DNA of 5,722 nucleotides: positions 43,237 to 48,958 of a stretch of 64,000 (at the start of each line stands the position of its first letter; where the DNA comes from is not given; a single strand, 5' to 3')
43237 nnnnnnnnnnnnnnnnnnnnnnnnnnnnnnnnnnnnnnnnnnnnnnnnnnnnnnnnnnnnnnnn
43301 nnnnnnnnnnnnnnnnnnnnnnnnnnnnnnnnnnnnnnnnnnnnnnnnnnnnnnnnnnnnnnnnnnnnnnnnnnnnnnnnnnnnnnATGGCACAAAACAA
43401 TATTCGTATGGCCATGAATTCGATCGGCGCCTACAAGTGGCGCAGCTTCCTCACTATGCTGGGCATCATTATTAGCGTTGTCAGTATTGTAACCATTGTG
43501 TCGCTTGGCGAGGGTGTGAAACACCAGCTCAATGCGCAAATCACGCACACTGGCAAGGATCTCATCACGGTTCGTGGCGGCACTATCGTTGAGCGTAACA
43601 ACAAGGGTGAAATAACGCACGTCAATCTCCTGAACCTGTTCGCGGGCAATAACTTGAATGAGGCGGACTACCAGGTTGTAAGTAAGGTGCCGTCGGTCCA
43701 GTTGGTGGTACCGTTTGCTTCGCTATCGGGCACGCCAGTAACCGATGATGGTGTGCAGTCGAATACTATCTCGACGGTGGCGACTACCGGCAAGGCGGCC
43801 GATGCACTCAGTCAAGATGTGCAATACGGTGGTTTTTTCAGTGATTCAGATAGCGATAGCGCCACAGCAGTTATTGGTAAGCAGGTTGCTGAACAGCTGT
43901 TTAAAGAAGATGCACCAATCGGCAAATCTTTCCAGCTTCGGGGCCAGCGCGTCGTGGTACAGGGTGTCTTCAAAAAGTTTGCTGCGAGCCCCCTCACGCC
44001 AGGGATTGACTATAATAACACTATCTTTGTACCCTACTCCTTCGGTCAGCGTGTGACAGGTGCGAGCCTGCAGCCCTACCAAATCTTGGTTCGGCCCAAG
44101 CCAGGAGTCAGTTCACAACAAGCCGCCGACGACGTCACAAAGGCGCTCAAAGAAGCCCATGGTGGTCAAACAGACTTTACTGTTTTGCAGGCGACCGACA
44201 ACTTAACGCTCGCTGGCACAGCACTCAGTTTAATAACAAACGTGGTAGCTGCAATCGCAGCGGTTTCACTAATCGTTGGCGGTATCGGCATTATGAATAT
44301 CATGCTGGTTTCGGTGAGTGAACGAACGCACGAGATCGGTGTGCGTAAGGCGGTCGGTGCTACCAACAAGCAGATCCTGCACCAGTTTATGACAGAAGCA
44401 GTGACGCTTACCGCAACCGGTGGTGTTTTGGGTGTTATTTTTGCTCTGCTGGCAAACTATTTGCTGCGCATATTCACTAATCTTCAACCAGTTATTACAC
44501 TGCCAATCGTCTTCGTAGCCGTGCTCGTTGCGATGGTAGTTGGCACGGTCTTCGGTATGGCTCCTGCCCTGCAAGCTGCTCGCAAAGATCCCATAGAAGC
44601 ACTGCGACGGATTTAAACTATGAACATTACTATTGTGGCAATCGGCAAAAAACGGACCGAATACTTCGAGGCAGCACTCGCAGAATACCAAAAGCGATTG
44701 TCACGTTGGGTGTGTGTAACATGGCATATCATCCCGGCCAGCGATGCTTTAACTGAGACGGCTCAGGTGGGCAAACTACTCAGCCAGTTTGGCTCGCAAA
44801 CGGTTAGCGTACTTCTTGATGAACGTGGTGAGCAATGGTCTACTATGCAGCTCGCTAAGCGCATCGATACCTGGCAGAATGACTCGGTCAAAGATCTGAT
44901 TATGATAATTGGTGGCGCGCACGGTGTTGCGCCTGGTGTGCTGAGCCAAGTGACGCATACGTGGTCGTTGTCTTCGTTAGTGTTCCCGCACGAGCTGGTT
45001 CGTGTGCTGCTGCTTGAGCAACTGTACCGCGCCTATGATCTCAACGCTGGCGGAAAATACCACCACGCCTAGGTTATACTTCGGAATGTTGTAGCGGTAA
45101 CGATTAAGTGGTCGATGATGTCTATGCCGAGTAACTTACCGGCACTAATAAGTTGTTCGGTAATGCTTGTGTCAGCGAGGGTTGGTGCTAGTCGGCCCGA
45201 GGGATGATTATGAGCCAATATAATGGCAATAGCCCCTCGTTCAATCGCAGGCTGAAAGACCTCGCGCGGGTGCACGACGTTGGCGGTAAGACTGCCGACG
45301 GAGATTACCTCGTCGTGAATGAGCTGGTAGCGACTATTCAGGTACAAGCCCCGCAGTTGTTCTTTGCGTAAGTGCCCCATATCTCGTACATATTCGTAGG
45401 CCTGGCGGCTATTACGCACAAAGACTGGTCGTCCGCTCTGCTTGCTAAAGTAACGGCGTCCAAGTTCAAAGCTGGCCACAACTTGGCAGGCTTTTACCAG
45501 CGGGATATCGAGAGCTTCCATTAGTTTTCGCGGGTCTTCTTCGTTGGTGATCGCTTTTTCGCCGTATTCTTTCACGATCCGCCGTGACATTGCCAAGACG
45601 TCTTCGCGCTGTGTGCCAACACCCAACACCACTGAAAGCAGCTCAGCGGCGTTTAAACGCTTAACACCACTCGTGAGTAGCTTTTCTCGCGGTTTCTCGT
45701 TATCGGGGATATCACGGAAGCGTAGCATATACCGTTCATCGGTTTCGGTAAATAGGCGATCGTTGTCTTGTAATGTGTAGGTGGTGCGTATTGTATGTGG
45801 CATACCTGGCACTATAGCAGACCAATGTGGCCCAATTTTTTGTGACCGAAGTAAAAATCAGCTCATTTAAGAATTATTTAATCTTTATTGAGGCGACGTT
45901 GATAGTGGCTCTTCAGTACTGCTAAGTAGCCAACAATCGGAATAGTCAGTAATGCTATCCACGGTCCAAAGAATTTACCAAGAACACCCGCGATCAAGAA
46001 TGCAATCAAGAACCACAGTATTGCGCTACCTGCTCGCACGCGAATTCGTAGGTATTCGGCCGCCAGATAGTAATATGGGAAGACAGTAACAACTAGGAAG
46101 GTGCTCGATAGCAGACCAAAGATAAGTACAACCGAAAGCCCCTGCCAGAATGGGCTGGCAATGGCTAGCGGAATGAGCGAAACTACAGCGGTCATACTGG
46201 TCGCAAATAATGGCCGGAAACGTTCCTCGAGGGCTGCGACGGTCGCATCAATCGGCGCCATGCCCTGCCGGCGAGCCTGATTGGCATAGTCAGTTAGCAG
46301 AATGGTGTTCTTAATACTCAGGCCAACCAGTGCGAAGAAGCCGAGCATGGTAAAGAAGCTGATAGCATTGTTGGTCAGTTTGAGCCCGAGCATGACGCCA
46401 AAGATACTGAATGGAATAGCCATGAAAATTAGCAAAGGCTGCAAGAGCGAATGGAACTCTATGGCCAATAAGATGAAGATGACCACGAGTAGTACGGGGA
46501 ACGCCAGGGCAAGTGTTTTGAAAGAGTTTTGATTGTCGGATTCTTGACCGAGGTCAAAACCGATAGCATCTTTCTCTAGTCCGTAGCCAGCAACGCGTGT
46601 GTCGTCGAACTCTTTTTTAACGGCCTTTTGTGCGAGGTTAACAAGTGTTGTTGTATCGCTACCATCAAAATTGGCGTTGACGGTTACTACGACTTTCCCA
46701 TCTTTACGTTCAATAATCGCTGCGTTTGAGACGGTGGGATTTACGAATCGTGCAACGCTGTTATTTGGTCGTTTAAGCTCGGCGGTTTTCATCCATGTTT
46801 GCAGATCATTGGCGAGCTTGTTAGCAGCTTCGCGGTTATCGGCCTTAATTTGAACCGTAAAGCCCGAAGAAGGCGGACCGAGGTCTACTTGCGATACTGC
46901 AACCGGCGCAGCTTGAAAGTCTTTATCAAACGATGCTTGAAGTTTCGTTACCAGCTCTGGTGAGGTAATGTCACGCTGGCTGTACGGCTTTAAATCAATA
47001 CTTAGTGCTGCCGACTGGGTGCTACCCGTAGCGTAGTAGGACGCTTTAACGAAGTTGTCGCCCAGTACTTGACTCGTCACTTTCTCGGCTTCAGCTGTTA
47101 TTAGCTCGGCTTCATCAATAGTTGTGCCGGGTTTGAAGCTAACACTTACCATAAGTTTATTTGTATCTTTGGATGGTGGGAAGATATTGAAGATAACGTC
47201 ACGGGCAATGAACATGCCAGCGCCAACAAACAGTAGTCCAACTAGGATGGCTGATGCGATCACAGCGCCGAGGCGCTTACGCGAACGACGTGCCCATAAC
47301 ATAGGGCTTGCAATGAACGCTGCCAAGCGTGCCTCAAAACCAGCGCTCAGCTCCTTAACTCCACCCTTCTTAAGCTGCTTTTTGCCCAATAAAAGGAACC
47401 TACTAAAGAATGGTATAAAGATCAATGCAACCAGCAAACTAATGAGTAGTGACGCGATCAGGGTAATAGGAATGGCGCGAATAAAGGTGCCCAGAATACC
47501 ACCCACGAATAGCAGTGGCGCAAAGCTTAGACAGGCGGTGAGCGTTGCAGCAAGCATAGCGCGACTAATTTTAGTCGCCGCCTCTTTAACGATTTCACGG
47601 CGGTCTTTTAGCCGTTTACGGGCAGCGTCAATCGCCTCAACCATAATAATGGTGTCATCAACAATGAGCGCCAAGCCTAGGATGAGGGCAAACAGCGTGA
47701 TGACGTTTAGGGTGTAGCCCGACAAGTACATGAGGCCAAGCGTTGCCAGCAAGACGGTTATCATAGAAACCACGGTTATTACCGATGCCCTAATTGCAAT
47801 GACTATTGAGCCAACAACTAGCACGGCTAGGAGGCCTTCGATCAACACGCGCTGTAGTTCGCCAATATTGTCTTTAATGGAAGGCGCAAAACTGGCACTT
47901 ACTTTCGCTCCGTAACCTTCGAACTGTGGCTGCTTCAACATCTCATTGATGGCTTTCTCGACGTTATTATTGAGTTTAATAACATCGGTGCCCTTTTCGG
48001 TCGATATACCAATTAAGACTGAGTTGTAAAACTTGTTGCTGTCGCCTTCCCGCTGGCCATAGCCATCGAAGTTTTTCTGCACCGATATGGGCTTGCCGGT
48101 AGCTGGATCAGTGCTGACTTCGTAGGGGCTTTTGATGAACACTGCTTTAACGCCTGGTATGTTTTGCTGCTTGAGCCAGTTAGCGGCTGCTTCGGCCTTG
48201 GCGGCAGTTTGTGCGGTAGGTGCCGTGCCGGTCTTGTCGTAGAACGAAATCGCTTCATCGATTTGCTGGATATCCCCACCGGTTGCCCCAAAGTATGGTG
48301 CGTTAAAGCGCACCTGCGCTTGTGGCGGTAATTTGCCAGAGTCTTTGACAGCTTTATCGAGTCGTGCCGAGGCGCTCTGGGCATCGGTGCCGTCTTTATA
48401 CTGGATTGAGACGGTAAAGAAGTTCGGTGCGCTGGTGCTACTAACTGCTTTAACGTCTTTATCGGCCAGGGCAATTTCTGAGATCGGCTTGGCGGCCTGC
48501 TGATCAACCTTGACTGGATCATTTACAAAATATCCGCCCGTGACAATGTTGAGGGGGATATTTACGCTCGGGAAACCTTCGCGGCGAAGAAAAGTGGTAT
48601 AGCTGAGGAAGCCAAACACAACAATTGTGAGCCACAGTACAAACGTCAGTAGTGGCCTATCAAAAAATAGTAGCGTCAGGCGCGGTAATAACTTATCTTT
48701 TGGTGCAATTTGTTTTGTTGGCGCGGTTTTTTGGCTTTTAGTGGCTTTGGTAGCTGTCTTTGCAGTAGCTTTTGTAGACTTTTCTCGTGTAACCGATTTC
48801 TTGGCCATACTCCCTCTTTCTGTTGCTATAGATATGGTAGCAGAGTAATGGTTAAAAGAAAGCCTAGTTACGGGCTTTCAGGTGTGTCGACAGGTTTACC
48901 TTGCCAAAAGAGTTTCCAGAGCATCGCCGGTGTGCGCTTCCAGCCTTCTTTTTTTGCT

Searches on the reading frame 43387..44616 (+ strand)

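Call 14: search_protein_families(library=pfam, proteins=[window:43387-44616:+], max_evalue=0.001)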
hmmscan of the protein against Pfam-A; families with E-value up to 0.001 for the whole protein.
window:43387-44616:+ (409 aa): 2 families
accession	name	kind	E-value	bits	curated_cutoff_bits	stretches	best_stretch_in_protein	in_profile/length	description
PF12704.14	MacB_PCD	-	5.3e-35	122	27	1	20-252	1-206/207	MacB-like periplasmic core domain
PF02687.27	FtsX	-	6e-20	71.9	25.5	1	289-401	2-119/120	FtsX-like permease C-terminal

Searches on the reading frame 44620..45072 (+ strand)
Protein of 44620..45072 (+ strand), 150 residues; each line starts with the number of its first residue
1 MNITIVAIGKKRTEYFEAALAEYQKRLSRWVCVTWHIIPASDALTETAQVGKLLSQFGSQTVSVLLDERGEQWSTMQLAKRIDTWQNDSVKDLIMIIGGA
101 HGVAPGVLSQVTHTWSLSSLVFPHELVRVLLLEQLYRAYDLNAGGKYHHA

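Call 14: search_protein_families(library=pfam, proteins=[window:44620-45072:+], max_evalue=0.001)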
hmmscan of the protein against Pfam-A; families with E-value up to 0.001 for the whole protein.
window:44620-45072:+ (150 aa): 1 family
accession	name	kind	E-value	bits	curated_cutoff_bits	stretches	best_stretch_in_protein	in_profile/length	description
PF02590.22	SPOUT_MTase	-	2.2e-42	145.1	27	1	1-148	1-154/154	Predicted SPOUT methyltransferase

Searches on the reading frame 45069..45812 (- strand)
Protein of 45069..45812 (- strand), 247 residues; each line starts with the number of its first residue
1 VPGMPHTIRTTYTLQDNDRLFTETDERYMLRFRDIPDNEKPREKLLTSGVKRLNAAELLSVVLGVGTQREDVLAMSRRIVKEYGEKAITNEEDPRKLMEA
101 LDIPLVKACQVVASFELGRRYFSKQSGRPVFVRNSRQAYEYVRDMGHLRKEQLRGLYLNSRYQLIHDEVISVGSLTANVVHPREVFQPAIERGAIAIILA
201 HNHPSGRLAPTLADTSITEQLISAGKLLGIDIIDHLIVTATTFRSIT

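Call 14: search_protein_families(library=pfam, proteins=[window:45069-45812:-], max_evalue=0.001)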
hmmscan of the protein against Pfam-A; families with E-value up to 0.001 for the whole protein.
window:45069-45812:- (247 aa): 2 families
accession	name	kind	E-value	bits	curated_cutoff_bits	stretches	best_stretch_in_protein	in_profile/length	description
PF04002.20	RadC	-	6.5e-36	123.4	22.1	1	133-245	2-115/121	RadC-like JAB domain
PF20582.4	UPF0758_N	-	8.7e-15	55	27.1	1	33-97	2-65/77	UPF0758 N-terminal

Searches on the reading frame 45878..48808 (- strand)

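Call 14: search_protein_families(library=pfam, proteins=[window:45878-48808:-], max_evalue=0.001)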
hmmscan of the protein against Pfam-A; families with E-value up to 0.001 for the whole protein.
window:45878-48808:- (976 aa): 2 families
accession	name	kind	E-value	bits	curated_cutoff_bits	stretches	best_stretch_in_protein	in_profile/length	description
PF00873.25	ACR_tran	-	9.1e-90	302.2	28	3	262-672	278-695/1021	AcrB/AcrD/AcrF family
PF03176.21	MMPL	-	3.4e-15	56.3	20.5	2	676-911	55-296/333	MMPL family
